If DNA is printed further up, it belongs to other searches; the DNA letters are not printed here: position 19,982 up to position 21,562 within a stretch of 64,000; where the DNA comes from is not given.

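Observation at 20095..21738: Single-gene DUF262-HNH nuclease wedged between dnaKJ and hslVU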

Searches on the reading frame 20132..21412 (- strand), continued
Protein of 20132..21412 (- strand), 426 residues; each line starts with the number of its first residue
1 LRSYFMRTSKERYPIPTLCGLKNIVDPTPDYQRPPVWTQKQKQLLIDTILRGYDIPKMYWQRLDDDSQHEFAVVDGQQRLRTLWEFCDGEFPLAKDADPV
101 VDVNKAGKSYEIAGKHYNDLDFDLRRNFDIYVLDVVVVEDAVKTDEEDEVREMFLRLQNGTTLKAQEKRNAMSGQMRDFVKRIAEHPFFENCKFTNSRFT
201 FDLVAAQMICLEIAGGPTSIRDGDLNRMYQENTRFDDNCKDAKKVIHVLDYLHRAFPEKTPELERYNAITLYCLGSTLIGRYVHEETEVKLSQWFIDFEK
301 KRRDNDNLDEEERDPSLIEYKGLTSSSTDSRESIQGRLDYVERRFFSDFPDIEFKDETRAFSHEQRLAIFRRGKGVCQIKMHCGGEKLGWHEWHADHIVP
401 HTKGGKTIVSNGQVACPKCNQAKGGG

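Call 12: find_encoding_contigs(protein=P0046, flank=8000, max_places=3)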
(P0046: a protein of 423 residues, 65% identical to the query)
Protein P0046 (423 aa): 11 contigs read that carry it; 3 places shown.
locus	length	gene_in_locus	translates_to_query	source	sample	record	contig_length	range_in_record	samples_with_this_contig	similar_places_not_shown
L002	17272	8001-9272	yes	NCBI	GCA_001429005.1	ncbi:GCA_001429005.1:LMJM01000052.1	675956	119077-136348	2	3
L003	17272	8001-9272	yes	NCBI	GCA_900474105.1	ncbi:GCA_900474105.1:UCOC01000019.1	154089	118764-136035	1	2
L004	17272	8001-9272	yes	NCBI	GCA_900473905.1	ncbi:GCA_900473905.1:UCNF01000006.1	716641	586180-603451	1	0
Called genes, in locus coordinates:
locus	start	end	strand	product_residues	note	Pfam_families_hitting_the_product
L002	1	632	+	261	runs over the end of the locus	-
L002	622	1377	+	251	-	PF01936:NYN, PF12872:OST-HTH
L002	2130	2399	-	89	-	PF13358:DDE_3 (weak)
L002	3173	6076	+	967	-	PF00176:SNF2-rel_dom, PF00270:DEAD, PF04851:ResIII (weak), PF00271:Helicase_C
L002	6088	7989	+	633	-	PF01555:N6_N4_Mtase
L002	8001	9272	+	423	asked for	PF03235:GmrSD_N, PF01844:HNH, PF14279:HNH_5 (faint)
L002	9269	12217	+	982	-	PF04851:ResIII, PF00270:DEAD (weak), PF19778:RE_endonuc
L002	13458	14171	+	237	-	PF03796:DnaB_C (weak), PF06745:ATPase (faint), PF03796:DnaB_C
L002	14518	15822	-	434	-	PF17767:NAPRTase_N, PF04095:NAPRTase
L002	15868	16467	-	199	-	PF00857:Isochorismatase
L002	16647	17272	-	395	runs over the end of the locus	PF02563:Poly_export, PF10531:SLBB (faint), PF22461:SLBB_2 (weak)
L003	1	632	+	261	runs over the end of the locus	-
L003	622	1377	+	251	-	PF01936:NYN, PF12872:OST-HTH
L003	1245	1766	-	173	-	-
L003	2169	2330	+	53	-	-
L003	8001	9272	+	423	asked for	PF03235:GmrSD_N, PF01844:HNH, PF14279:HNH_5 (faint)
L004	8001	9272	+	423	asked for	PF03235:GmrSD_N, PF01844:HNH, PF14279:HNH_5 (faint)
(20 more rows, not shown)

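Call 13: find_encoding_contigs(protein=P0051, flank=8000, max_places=2)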
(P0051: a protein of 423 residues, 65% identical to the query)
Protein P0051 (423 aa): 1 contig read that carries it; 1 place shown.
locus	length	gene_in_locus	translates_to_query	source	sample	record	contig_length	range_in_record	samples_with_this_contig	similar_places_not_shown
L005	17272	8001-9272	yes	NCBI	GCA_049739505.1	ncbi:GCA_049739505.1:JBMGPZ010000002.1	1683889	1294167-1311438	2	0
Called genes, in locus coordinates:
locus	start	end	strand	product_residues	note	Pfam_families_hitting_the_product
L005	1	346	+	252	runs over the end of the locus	-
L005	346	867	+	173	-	PF00383:dCMP_cyt_deam_1, PF14437:MafB19-deam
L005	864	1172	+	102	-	-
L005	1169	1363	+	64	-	-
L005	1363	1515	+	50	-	-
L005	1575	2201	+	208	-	PF05063:MT-A70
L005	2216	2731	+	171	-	PF05257:CHAP (weak)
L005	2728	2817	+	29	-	-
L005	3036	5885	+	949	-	PF00176:SNF2-rel_dom, PF00270:DEAD, PF04851:ResIII, PF00271:Helicase_C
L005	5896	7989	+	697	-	PF01555:N6_N4_Mtase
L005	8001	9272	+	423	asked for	PF03235:GmrSD_N, PF01844:HNH, PF14279:HNH_5 (faint)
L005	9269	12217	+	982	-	PF04851:ResIII, PF00270:DEAD (weak), PF19778:RE_endonuc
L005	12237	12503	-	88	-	PF23858:DUF7220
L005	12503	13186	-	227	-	PF21448:DNMK (faint)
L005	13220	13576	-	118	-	PF13392:HNH_3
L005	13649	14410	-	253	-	PF01695:IstB_IS21, PF13481:AAA_25 (weak)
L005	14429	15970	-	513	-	PF08281:Sigma70_r4_2 (weak), PF00665:rve (weak), PF22483:Mu-transpos_C_2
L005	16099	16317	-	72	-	-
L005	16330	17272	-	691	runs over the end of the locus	-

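Call 14: find_encoding_contigs(protein=P0064, flank=8000, max_places=2)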
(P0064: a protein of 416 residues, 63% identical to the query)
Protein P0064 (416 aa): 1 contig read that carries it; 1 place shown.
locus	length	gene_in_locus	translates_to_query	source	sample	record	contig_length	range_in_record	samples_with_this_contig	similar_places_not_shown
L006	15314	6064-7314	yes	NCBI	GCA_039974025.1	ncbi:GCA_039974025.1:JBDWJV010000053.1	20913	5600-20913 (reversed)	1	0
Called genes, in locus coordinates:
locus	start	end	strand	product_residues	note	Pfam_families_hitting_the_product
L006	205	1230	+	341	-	PF00589:Phage_integrase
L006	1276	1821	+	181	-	-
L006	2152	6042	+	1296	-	PF20465:MmeI_hel (weak), PF02384:N6_Mtase, PF20473:MmeI_Mtase, PF07669:Eco57I, PF12950:TaqI_C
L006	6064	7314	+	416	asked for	PF03235:GmrSD_N, PF01844:HNH, PF14279:HNH_5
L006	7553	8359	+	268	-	-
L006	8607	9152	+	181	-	-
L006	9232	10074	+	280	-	PF00589:Phage_integrase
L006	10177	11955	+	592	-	PF01555:N6_N4_Mtase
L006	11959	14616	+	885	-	PF04851:ResIII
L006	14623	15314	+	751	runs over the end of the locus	PF03235:GmrSD_N, PF04326:SLFN_AlbA_2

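Call 28: find_related_loci(query=window:20135-21397:-, collection=viral_contigs, flank=8000)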
Query window:20135-21397:- (421 aa) in viral_contigs; peptide patterns used: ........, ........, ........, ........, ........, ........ (x = any residue, [..] = any of these).
No stretch of DNA in the collection matches any of the patterns.

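Call 31: find_related_loci(query=A1, collection=viral_contigs, flank=8000)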
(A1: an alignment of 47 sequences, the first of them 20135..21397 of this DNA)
Query A1 (421 aa) in viral_contigs; peptide patterns used: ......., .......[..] (x = any residue, [..] = any of these).
110 stretches matched a pattern; 2 encode a relative of the query (tblastn E <= 1e-3); 2 distinct loci.
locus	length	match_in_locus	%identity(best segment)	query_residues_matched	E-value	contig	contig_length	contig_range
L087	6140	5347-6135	40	4-315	2e-69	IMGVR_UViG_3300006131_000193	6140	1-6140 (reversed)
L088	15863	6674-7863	42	5-419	3e-68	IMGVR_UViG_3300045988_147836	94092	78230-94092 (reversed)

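Call 32: find_related_loci(query=A1, collection=metagenome_contigs, flank=8000)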
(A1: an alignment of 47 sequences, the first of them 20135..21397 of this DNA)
Query A1 (421 aa) in metagenome_contigs; peptide patterns used: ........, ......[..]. (x = any residue, [..] = any of these).
483 stretches matched a pattern; 435 encode a relative of the query (tblastn E <= 1e-3); the best 80 are kept; 80 distinct loci.
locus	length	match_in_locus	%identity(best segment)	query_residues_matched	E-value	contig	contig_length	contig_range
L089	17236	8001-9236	66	1-419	0e+0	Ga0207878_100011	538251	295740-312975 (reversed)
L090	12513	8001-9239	67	1-420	0e+0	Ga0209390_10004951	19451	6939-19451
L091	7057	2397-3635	67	1-420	0e+0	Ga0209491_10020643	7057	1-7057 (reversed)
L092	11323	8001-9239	66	1-420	0e+0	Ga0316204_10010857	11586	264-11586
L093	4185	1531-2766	64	1-419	0e+0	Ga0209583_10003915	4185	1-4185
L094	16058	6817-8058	65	1-421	0e+0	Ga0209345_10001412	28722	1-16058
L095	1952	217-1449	67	1-418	0e+0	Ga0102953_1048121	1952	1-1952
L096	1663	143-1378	63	1-419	0e+0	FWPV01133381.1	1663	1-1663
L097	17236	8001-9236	64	1-419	0e+0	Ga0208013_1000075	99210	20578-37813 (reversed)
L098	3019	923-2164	64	1-421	0e+0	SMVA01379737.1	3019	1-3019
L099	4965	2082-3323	64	1-421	0e+0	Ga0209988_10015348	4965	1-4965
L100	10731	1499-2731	65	1-418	0e+0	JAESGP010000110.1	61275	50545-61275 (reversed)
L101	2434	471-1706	62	1-419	0e+0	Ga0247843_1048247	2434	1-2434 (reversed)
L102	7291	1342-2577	64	1-419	2e-178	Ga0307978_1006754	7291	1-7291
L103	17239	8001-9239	62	1-420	1e-174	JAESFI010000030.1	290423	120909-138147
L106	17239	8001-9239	59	1-420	2e-169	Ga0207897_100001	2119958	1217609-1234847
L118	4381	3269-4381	63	1-378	4e-158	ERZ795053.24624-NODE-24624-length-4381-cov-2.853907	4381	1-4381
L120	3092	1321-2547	56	1-421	1e-160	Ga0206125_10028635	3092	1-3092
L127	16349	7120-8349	55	1-421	2e-151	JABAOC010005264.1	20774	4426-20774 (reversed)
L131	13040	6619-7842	56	1-420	6e-151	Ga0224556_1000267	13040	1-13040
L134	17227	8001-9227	54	1-421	2e-150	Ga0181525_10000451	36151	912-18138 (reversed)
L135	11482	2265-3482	54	3-420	2e-150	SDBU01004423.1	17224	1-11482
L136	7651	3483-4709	54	1-420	2e-150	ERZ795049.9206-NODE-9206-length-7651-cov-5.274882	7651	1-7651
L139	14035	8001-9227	54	1-421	4e-149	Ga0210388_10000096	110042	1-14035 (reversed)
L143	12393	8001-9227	54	1-421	6e-149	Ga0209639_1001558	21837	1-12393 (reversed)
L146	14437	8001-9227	55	1-421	6e-149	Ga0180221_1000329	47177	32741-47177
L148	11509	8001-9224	53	1-420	2e-148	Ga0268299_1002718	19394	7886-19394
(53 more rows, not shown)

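Call 39: predict_structure(alignment_id=A1)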
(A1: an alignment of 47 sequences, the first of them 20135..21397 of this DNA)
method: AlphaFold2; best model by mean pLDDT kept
length: 421 residues; sequences in the alignment: 47
mean_pLDDT: 80.5   pTM: 0.69
mean pLDDT of the five models: 80.5, 79.1, 78.0, 77.8, 74.8
residues with pLDDT >= 90: 199; 70-90: 141; 50-70: 21; < 50: 60
segments of 3 or more residues with pLDDT < 50: 354-376, 382-385, 388-415, 419-421
pLDDT, mean of each block of 10 residues (from residue 1): 91 92 76 90 92 88 85 92 94 83 89 93 94 84 79 67 79 93 95 89 96 91 89 93 97 94 95 86 93 91 87 81 86 87 77 47 37 48 47 36 36 46 30
secondary structure, 60 per line:
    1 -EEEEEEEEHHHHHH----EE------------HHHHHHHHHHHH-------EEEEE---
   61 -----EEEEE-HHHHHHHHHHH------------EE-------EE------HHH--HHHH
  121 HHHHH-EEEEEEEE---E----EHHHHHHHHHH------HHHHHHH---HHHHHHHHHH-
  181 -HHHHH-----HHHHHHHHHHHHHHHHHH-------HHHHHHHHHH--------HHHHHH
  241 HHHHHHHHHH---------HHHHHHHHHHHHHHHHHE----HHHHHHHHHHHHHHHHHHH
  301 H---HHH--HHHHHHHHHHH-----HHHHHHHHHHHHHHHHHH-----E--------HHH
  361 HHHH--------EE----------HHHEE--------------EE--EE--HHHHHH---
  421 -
elements in order: E2-9 H10-15 H34-45 E53-57 E66-70 H72-82 H117-125 E127-134 H144-153 H160-166 H170-179 H182-186 H192-209 H217-226 H235-250 H260-276 H282-301 H310-320 H326-343 H358-364 H412-417

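Call 41: search_protein_families(library=pfam, alignment_id=A2, max_evalue=0.0001)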
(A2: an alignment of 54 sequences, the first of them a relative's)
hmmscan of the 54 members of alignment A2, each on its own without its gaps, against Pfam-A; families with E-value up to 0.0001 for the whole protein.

A. member 1, L002:6073-7986:+ (638 aa): 1 family
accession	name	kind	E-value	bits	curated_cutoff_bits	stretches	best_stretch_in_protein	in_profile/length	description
PF01555.25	N6_N4_Mtase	-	9.2e-33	114.5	26.7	1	127-434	1-204/221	DNA methylase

B. families by the number of members that match (of 54 scanned): 40 families (the first 25 are shown)
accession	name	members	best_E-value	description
PF07669.17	Eco57I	8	8.7e-44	Eco57I restriction-modification methylase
PF04851.21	ResIII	6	2.2e-20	Type III restriction enzyme, res subunit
PF20473.4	MmeI_Mtase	6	2.9e-17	MmeI, DNA-methyltransferase domain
PF02384.22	N6_Mtase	4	3.8e-35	N-6 DNA Methylase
PF01555.25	N6_N4_Mtase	4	9.2e-33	DNA methylase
PF25120.1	DUF7814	4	2.6e-05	Domain of unknown function (DUF7814)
PF02463.25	SMC_N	3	2.6e-11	RecF/RecN/SMC N terminal domain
PF12950.13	TaqI_C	3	7.2e-11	TaqI-like C-terminal specificity domain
PF13175.12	AAA_15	3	5.2e-08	AAA ATPase domain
PF00589.27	Phage_integrase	2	4.6e-30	Phage integrase family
PF13495.12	Phage_int_SAM_4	2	4.7e-21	Phage integrase, N-terminal SAM-like domain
PF20619.3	DUF6804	2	7.1e-17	Family of unknown function (DUF6804)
PF01170.24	UPF0020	2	4.3e-09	RMKL-like, methyltransferase domain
PF00270.35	DEAD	2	6.7e-06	DEAD/DEAH box helicase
PF13304.12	AAA_21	2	7.9e-06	AAA domain, putative AbiEii toxin, Type IV TA system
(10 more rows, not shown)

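Call 42: search_protein_families(library=pfam, alignment_id=A3, max_evalue=0.0001)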
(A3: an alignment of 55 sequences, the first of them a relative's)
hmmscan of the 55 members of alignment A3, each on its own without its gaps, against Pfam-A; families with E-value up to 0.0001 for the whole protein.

A. member 1, L001:11889-13784:- (632 aa): 2 families
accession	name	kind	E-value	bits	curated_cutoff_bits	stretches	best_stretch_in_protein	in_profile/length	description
PF02436.23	PYC_OADA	-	1e-05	25.8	27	1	350-460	28-136/201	Conserved carboxylase domain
PF00682.25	HMGL-like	-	1.3e-05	25.2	29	1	120-233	107-213/260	HMGL-like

B. families by the number of members that match (of 55 scanned): 40 families (the first 25 are shown)
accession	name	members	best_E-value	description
PF04851.21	ResIII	6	3.8e-16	Type III restriction enzyme, res subunit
PF00270.35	DEAD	6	1.8e-07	DEAD/DEAH box helicase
PF07669.17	Eco57I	3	1.6e-43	Eco57I restriction-modification methylase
PF19778.5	RE_endonuc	3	8.6e-40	Endonuclease domain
PF02481.21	DNA_processg_A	3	9.3e-34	DNA recombination-mediator protein A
PF20473.4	MmeI_Mtase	3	5.9e-32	MmeI, DNA-methyltransferase domain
PF20464.3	MmeI_N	2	3.1e-21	MmeI, N-terminal domain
PF02384.22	N6_Mtase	2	2.3e-15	N-6 DNA Methylase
PF13391.12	HNH_2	2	6.9e-13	HNH endonuclease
PF02195.25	ParB_N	2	1.3e-12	ParB N-terminal domain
PF17762.8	HTH_ParB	2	1.3e-05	ParB HTH domain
PF00171.27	Aldedh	1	3.4e-163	Aldehyde dehydrogenase family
PF00145.23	DNA_methylase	1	4e-84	C-5 cytosine-specific DNA methylase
PF04552.19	Sigma54_DBD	1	1.9e-66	Sigma-54, DNA binding domain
PF12358.13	DUF3644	1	9.2e-56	Domain of unknown function (DUF3644)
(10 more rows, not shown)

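Call 61: find_encoding_contigs(protein=window:20135-21412:-, flank=10000, max_places=4)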
Protein seq(426 aa) (426 aa): no gene with exactly this product is on record in the collection.

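Call 66: search_solved_structures(query=A1, max_evalue=10, show_alignments=4)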
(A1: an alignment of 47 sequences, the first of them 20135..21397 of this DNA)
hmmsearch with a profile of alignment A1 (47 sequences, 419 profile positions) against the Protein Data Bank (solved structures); distinct sequences matched with E-value up to 10: 2.
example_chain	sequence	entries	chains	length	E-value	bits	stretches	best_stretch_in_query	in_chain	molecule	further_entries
8d2k_A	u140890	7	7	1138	0.0026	19.8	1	373-414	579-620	CRISPR-associated endonuclease, Csn1 family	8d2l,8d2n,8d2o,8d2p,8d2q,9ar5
4h9d_A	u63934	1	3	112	0.0076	18.2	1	373-412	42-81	HNH endonuclease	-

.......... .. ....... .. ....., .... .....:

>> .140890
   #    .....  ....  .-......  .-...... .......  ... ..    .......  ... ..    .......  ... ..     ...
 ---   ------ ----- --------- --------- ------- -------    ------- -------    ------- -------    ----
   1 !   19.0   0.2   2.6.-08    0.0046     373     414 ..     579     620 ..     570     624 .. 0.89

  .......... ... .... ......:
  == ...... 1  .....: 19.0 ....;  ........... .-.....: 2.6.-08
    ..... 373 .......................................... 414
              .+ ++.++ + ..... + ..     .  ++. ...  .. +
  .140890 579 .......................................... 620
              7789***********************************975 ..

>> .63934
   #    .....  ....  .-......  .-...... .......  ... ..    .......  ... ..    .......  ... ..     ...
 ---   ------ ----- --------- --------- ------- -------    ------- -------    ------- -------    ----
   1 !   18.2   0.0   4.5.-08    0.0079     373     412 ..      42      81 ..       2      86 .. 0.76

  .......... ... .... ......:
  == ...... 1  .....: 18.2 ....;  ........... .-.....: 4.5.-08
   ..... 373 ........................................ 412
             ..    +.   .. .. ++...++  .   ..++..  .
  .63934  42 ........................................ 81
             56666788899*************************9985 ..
